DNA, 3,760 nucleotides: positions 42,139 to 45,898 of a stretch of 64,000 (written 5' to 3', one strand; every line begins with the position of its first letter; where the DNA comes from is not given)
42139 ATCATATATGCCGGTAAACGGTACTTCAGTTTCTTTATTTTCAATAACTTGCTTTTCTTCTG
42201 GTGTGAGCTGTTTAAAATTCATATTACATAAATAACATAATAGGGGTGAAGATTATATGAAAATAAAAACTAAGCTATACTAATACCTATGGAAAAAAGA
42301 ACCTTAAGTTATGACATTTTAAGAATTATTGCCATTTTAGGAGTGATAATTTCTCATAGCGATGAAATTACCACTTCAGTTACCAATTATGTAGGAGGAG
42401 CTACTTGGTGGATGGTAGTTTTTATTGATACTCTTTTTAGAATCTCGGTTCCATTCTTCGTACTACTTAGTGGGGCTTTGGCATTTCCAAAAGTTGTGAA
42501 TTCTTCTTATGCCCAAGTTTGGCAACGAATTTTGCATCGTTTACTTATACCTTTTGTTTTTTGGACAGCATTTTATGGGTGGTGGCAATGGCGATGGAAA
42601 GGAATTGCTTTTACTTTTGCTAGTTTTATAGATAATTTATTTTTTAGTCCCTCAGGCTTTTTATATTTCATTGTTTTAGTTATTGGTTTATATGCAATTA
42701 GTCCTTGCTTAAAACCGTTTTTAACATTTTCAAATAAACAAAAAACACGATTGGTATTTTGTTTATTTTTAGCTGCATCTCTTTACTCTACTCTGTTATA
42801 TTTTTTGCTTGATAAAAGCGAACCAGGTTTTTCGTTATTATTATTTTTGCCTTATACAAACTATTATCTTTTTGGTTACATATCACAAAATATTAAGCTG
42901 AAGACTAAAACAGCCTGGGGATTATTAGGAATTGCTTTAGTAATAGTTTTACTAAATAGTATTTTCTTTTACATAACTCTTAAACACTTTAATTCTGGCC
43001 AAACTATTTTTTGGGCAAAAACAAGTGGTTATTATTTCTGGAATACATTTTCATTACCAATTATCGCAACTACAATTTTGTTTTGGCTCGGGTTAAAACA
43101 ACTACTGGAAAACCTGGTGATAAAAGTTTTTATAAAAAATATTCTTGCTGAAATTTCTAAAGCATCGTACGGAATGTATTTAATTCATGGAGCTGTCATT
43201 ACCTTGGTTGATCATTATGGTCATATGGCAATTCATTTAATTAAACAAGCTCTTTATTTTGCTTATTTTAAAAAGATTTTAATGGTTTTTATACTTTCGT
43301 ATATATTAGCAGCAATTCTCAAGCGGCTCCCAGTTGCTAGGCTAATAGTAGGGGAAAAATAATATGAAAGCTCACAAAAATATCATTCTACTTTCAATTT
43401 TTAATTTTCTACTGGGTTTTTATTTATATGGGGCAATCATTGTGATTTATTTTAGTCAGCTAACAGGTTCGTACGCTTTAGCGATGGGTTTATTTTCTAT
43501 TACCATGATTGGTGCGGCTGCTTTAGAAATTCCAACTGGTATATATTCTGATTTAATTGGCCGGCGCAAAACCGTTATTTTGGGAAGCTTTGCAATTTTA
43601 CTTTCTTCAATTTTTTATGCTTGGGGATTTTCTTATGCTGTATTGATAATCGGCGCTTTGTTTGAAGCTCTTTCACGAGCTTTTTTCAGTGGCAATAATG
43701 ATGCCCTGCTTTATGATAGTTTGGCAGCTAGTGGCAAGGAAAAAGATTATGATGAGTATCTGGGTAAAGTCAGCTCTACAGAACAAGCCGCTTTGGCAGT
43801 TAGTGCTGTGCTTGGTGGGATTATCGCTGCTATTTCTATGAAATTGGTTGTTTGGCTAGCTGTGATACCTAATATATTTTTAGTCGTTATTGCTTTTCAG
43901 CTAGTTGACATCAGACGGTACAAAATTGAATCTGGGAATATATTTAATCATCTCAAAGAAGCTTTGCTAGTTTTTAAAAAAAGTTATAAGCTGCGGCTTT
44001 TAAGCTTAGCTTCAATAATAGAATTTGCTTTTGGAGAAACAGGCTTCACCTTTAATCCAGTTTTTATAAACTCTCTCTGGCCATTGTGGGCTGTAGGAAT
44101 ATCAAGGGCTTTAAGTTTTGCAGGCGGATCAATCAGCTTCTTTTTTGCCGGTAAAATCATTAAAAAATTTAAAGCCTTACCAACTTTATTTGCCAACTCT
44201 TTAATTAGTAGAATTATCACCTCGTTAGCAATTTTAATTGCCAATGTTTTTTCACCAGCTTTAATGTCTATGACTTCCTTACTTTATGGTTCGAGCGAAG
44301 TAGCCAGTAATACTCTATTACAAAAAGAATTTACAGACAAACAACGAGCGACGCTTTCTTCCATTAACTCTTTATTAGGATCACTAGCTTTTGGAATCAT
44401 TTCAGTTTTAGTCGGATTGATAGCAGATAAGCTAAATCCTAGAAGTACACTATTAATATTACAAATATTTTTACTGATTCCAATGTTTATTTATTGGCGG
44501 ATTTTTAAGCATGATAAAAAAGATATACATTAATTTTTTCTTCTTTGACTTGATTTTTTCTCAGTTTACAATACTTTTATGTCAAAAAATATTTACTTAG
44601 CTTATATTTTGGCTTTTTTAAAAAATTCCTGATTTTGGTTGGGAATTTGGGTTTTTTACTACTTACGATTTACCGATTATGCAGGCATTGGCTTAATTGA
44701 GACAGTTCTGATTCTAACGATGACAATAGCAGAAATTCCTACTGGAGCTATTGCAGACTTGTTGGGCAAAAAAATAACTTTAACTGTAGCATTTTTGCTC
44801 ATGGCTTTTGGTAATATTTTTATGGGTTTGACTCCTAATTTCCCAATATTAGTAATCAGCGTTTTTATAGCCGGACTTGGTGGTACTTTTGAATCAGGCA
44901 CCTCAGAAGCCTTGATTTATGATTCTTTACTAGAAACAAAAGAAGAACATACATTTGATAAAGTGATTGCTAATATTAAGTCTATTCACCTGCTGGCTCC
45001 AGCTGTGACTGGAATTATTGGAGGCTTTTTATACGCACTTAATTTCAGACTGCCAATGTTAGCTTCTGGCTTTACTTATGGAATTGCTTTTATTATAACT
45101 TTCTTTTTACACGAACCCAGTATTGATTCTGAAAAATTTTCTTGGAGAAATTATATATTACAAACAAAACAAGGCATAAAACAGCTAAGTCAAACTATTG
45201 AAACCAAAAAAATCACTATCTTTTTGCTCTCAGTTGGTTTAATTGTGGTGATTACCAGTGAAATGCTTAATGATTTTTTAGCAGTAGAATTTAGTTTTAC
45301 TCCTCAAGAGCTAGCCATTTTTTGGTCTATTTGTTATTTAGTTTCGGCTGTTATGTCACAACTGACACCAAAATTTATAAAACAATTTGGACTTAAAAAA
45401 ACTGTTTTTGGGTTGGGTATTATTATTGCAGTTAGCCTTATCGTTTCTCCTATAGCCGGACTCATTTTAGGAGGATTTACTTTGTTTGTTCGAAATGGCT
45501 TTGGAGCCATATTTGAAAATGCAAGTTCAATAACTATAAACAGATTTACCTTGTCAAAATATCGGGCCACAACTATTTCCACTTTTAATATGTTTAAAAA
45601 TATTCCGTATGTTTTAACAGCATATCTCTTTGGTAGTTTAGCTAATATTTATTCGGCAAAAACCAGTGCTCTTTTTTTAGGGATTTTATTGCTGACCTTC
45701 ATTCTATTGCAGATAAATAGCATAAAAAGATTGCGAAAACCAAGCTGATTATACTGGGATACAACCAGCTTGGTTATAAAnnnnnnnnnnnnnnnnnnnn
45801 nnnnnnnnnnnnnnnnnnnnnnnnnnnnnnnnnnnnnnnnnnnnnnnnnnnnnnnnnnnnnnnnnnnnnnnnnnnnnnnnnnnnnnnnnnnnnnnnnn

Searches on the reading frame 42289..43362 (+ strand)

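Call 84: search_protein_families(library=pfam, proteins=[window:42289-43362:+], max_evalue=0.001)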
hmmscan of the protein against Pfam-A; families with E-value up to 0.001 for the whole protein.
window:42289-43362:+ (357 aa): 1 family
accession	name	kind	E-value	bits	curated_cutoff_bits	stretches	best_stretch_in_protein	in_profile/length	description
PF01757.29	Acyl_transf_3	-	7.9e-27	94.6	31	1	7-341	3-325/326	Acyltransferase domain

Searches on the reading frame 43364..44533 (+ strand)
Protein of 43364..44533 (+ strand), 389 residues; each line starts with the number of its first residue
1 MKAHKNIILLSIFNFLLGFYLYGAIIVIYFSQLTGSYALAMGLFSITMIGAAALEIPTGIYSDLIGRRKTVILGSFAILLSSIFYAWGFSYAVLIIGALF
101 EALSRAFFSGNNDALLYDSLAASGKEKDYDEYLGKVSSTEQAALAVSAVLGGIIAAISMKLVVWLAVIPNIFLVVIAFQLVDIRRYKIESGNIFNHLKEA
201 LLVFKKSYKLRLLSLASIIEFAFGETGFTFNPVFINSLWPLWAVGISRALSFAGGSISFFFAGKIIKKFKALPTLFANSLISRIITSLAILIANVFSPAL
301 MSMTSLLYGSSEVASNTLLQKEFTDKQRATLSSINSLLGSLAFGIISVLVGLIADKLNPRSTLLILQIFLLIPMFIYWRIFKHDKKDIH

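Call 13: search_protein_families(library=pfam, proteins=[window:43364-44533:+], max_evalue=0.01)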
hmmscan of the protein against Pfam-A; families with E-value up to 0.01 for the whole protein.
window:43364-44533:+ (389 aa): 1 family
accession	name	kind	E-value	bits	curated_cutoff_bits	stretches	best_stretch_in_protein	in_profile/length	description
PF07690.21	MFS_1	-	1.6e-20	73.8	33.4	1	9-345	2-345/347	Major Facilitator Superfamily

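Call 27: search_protein_families(library=ncbifam, proteins=[window:43364-44533:+], max_evalue=0.001)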
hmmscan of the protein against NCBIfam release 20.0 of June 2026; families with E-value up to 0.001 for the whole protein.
window:43364-44533:+ (389 aa): 4 families
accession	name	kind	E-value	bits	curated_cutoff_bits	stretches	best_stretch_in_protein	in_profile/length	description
NF000043.1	tet_MFS_P_a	exception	5.5e-09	35.3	750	1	3-219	7-217/420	tetracycline efflux MFS transporter TetA(P)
TIGR00880.1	2_A_01_02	superfamily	7.3e-08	32.6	131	1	50-177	6-134/141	multidrug resistance protein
TIGR00710.1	efflux_Bcr_CflA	subfamily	2.9e-06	27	200.9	1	46-368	48-369/385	Bcr/CflA family efflux MFS transporter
NF000049.1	tet_MFS_40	exception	0.00011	21.5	800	0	27-375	31-395/406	tetracycline efflux MFS transporter Tet(40)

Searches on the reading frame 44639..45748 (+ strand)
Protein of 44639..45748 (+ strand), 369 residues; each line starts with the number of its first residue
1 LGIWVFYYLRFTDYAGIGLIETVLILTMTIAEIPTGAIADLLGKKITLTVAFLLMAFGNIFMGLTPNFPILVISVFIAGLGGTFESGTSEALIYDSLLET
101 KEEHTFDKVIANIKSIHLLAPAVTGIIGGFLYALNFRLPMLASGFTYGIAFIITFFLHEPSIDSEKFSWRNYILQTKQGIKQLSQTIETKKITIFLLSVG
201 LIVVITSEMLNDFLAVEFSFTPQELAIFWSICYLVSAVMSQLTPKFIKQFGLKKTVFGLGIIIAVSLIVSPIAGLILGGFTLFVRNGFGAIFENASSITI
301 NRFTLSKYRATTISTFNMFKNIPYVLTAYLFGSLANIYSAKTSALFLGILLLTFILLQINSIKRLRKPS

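Call 13: search_protein_families(library=pfam, proteins=[window:44639-45748:+], max_evalue=0.01)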
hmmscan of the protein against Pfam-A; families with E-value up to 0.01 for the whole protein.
window:44639-45748:+ (369 aa): 1 family
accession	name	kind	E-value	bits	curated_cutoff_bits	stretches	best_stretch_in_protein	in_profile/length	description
PF07690.21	MFS_1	-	3.3e-24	85.9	33.4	1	13-322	30-341/347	Major Facilitator Superfamily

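Call 27: search_protein_families(library=ncbifam, proteins=[window:44639-45748:+], max_evalue=0.001)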
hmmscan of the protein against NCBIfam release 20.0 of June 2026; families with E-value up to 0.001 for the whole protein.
window:44639-45748:+ (369 aa): 13 families
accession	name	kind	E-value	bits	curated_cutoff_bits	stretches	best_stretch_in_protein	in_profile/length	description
TIGR00880.1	2_A_01_02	superfamily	2.5e-10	40.6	131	1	30-159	13-139/141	multidrug resistance protein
NF000049.1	tet_MFS_40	exception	3.6e-09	36.3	800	1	16-145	44-169/406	tetracycline efflux MFS transporter Tet(40)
NF000043.1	tet_MFS_P_a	exception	1.4e-08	33.9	750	1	18-215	45-239/420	tetracycline efflux MFS transporter TetA(P)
NF040872.1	MFS_HP1165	exception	2.9e-08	33.2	700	1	16-284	39-304/385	HP1165 family MFS efflux transporter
TIGR00710.1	efflux_Bcr_CflA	subfamily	3.1e-08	33.5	200.9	1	22-356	47-376/385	Bcr/CflA family efflux MFS transporter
NF045486.1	tet_MFS_30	exception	2.6e-07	30.2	730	1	28-240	54-261/392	tetracycline efflux MFS transporter Tet(30)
NF012174.0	tet_MFS_A_B_C_D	equivalog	2.6e-07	29.8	475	1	35-203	60-219/382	Tet(A)/Tet(B)/Tet(C) family tetracycline efflux MFS transporter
TIGR00881.1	2A0104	subfamily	3.8e-07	29.5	407.75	1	15-161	30-175/379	phosphoglycerate transporter protein PgtP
NF003024.0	PRK03893.1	subfamily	5.3e-06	25.5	604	1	35-265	76-285/497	sialate:H+ symport family MFS transporter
NF008650.1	PRK11646.1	equivalog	2.5e-05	23.5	469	1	33-268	64-289/400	multidrug efflux MFS transporter MdtH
NF008654.0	PRK11652.1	equivalog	0.00011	21.3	479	1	24-159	53-186/397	multidrug efflux MFS transporter EmrD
TIGR00898.1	2A0119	subfamily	0.00023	20.1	550.75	1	19-82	130-193/506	cation transport protein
NF000031.1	MFS_efflux_LmrA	exception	0.00037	19.3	850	1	35-120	86-171/484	lincomycin efflux MFS transporter Lmr(A)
